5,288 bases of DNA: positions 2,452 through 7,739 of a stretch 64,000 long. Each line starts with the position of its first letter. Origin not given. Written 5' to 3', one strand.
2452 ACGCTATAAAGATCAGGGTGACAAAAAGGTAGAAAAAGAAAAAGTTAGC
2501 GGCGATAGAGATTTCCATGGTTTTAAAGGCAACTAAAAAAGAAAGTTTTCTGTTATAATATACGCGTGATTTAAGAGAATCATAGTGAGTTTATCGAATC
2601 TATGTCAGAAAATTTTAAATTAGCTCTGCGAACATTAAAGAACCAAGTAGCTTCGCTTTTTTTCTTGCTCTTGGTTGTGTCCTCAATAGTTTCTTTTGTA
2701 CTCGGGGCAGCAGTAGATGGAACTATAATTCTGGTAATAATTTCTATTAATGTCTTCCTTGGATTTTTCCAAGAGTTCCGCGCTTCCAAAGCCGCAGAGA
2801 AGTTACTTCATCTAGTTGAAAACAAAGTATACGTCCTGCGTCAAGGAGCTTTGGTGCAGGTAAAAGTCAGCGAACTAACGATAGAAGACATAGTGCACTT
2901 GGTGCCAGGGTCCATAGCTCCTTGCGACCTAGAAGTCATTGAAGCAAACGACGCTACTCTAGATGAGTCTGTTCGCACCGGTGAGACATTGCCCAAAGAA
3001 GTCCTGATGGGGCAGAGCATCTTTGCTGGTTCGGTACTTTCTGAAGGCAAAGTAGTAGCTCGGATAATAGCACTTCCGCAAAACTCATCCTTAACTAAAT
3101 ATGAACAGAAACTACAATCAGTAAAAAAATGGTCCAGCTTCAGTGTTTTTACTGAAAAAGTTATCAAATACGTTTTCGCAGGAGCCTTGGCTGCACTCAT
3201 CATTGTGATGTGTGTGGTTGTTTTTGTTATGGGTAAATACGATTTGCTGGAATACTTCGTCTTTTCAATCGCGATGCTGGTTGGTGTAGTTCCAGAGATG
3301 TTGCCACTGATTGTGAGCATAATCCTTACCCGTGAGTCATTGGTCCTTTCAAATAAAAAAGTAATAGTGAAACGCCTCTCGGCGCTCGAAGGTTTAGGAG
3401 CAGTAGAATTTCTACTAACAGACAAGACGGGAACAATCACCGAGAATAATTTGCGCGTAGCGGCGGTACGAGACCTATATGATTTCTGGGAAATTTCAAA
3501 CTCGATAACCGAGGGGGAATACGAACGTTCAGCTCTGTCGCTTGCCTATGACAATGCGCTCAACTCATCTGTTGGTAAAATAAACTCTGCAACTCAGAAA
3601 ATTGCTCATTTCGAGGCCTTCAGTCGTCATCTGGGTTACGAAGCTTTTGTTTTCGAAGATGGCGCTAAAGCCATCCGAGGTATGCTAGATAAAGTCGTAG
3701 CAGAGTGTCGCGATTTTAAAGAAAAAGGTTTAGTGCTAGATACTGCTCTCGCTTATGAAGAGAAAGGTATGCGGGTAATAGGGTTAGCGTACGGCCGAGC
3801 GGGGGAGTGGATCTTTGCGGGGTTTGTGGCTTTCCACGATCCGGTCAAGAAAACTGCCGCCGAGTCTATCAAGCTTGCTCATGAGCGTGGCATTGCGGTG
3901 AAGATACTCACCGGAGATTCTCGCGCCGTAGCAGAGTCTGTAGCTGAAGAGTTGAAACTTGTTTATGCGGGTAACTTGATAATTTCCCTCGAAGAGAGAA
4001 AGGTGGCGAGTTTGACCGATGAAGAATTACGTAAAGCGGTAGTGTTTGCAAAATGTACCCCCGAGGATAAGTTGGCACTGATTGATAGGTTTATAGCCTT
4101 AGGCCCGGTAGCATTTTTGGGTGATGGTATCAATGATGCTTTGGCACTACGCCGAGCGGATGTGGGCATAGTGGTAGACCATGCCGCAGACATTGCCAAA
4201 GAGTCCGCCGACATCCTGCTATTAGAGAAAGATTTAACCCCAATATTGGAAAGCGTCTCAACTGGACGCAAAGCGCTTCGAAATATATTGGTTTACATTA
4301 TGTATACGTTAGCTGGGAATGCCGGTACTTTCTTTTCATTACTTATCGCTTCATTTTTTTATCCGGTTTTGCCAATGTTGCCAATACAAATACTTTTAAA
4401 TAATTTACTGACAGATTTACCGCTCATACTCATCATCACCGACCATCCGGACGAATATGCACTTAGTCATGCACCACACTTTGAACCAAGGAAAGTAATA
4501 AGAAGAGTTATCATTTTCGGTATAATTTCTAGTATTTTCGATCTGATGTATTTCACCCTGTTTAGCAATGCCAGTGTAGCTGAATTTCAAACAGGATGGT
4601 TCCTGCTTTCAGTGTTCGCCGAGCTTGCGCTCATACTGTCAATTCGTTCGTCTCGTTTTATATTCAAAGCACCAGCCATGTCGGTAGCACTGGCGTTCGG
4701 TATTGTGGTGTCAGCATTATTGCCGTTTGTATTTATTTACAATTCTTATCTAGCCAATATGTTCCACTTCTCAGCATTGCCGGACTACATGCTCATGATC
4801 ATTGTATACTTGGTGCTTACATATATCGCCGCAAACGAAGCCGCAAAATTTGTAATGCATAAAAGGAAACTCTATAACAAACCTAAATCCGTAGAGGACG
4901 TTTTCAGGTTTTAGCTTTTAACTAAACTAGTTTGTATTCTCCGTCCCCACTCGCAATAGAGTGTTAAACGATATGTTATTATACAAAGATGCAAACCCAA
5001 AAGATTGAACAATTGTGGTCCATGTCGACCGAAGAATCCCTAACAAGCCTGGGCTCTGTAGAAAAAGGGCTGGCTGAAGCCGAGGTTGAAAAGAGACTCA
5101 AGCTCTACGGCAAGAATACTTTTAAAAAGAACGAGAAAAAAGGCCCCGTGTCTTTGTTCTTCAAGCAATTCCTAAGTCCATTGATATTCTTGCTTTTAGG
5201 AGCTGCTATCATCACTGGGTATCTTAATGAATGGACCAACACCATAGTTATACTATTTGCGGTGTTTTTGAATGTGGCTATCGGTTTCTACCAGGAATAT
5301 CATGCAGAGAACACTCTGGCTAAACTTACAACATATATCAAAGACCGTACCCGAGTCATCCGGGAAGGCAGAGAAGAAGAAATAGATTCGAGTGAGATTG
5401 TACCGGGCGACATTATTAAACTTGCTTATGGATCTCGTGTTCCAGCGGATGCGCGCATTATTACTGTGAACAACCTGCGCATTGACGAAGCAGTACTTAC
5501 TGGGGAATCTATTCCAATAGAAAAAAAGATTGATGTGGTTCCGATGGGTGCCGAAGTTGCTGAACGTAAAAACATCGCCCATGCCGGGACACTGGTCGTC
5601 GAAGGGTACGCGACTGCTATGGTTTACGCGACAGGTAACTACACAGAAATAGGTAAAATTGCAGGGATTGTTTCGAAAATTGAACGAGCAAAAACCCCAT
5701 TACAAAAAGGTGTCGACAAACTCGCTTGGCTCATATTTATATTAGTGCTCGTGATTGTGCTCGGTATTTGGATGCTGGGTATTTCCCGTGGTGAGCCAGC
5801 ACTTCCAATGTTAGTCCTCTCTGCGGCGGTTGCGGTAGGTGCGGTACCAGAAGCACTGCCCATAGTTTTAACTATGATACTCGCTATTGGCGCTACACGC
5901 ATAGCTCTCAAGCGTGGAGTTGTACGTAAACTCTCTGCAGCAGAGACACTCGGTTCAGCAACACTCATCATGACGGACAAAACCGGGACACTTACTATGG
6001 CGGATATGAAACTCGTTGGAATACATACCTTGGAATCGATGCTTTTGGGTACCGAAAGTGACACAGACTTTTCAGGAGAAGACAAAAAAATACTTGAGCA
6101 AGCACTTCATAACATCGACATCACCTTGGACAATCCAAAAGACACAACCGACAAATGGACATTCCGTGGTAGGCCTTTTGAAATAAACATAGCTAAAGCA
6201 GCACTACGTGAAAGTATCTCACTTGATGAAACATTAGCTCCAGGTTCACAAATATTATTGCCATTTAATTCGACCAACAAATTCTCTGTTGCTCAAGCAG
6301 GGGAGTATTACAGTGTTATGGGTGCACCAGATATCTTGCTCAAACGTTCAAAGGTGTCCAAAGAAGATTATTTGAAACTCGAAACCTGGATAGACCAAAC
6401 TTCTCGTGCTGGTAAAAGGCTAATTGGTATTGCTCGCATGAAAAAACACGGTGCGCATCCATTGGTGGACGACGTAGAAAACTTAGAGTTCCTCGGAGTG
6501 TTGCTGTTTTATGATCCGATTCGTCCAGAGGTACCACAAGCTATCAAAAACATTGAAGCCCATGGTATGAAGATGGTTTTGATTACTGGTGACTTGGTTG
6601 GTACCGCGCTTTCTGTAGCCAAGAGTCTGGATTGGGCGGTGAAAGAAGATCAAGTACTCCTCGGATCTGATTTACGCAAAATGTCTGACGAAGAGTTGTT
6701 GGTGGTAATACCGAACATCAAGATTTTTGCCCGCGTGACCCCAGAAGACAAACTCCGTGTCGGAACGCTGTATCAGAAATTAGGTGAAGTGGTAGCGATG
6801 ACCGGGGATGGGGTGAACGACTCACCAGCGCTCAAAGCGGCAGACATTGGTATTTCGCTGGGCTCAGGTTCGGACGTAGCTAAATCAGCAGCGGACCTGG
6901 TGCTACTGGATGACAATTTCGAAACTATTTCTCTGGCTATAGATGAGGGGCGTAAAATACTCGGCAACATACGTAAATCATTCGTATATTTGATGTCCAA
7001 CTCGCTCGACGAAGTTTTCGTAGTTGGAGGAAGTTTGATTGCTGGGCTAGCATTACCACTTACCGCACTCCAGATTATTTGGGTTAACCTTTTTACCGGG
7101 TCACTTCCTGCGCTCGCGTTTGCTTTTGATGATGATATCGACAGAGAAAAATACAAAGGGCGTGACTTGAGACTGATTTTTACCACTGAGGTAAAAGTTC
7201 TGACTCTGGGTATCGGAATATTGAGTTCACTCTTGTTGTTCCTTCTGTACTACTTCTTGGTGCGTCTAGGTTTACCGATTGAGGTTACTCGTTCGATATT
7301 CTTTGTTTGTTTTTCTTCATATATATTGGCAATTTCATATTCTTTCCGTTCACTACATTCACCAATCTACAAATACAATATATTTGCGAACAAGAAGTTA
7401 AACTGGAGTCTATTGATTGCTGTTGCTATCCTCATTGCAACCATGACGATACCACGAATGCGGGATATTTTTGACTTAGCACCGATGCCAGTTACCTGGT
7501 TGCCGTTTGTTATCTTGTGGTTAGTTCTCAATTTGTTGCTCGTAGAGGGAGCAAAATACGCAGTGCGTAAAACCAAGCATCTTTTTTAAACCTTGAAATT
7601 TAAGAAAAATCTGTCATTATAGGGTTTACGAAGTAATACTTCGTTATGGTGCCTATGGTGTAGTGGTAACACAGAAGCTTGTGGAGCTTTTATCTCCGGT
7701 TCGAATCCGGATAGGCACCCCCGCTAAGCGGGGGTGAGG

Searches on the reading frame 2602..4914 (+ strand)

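Call 47: search_protein_families(library=pfam, proteins=[window:2602-4914:+])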
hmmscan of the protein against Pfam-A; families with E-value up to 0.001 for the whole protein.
window:2602-4914:+ (770 aa): 4 families
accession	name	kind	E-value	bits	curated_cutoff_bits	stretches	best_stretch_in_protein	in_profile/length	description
PF00122.25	E1-E2_ATPase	-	8.9e-30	104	28.1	1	71-245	2-174/181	E1-E2 ATPase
PF00689.26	Cation_ATPase_C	-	1.4e-19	71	27.3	1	590-750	2-174/175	Cation transporting ATPase, C-terminus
PF00702.32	Hydrolase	-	3.4e-15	57.4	26.4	1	272-520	5-191/191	haloacid dehalogenase-like hydrolase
PF08282.18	Hydrolase_3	-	0.00018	21.8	20.9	0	502-540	205-243/255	haloacid dehalogenase-like hydrolase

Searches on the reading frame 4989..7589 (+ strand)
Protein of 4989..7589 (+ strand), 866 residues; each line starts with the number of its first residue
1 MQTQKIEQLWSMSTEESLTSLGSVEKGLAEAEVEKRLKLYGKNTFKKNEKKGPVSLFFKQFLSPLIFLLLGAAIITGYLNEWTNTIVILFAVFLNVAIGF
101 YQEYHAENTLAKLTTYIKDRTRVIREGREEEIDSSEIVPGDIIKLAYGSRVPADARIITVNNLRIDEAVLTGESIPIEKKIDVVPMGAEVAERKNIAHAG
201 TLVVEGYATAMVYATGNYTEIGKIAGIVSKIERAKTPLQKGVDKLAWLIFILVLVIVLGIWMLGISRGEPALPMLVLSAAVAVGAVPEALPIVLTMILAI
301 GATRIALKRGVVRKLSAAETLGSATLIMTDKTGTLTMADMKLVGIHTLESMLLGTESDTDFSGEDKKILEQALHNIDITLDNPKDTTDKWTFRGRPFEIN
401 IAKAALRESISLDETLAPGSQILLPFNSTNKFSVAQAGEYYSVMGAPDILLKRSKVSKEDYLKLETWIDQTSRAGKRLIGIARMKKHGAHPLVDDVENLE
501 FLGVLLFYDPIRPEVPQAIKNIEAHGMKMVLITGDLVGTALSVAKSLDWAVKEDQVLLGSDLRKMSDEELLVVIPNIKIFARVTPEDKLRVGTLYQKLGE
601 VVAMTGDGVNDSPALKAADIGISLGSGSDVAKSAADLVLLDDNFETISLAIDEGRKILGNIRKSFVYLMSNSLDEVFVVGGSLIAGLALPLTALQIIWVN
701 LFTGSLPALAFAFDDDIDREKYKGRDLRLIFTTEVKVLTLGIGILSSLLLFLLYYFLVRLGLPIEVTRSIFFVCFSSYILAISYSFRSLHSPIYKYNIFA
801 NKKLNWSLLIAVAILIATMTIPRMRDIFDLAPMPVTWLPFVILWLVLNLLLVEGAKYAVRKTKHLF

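Call 8: search_protein_families(library=ncbifam, proteins=[window:4989-7589:+])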
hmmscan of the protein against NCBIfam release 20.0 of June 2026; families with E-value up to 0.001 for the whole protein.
window:4989-7589:+ (866 aa): 22 families
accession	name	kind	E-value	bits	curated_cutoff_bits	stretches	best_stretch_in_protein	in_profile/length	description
TIGR01522.1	ATPase-IIA2_Ca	equivalog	1.4e-154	516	798.3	1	11-861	6-851/854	calcium-transporting P-type ATPase, PMR1-type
TIGR01116.1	ATPase-IIA1_Ca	equivalog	3.2e-120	402.6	703.4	1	59-852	3-790/799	calcium-translocating P-type ATPase, SERCA-type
TIGR01647.1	ATPase-IIIA_H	equivalog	4.9e-117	392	615.5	1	27-753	1-684/755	plasma-membrane proton-efflux P-type ATPase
TIGR01524.1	ATPase-IIIB_Mg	equivalog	5.7e-102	342.1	610.75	2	9-343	15-355/867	magnesium-translocating P-type ATPase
TIGR01523.1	ATPase-IID_K-Na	equivalog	3e-98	329.7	645.05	3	16-226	14-228/997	potassium/sodium efflux P-type ATPase, fungal-type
TIGR01517.1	ATPase-IIB_Ca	equivalog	3.3e-98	330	507.05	1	23-818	51-834/882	calcium-translocating P-type ATPase, PMCA-type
TIGR01106.1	ATPase-IIC_X-K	subfamily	2.4e-92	310.4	946.1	3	23-345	32-365/997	Na,H/K antiporter P-type ATPase subunit alpha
NF011702.0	PRK15122.1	subfamily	3.1e-89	300.1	975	2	5-339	27-388/907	magnesium-translocating P-type ATPase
TIGR01494.1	ATPase_P-type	subfamily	2.9e-82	276.6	62.3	3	87-350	1-237/478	HAD-IC family P-type ATPase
TIGR01525.1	ATPase-IB_hvy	subfamily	3e-67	227.8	346.25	3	68-350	4-274/560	heavy metal translocating P-type ATPase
TIGR01657.1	P-ATPase-V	hypoth_equivalog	5.2e-67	226.2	618.25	2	16-558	128-706/1055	ATP13A2 family polyamine export P-type ATPase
TIGR01512.1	ATPase-IB2_Cd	subfamily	3.4e-54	184.4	313.5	3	68-349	4-259/494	cadmium family heavy metal-translocating P-type ATPase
TIGR01511.1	ATPase-IB1_Cu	subfamily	5.5e-51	174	397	2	84-355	45-292/542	copper-translocating P-type ATPase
NF008262.1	PRK11033.1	equivalog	2.3e-41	142.1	1005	2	72-350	185-451/731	zinc/cadmium/mercury/lead-transporting ATPase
NF007952.0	PRK10671.1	equivalog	2e-37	128.8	1316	2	107-350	315-547/838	copper-exporting P-type ATPase CopA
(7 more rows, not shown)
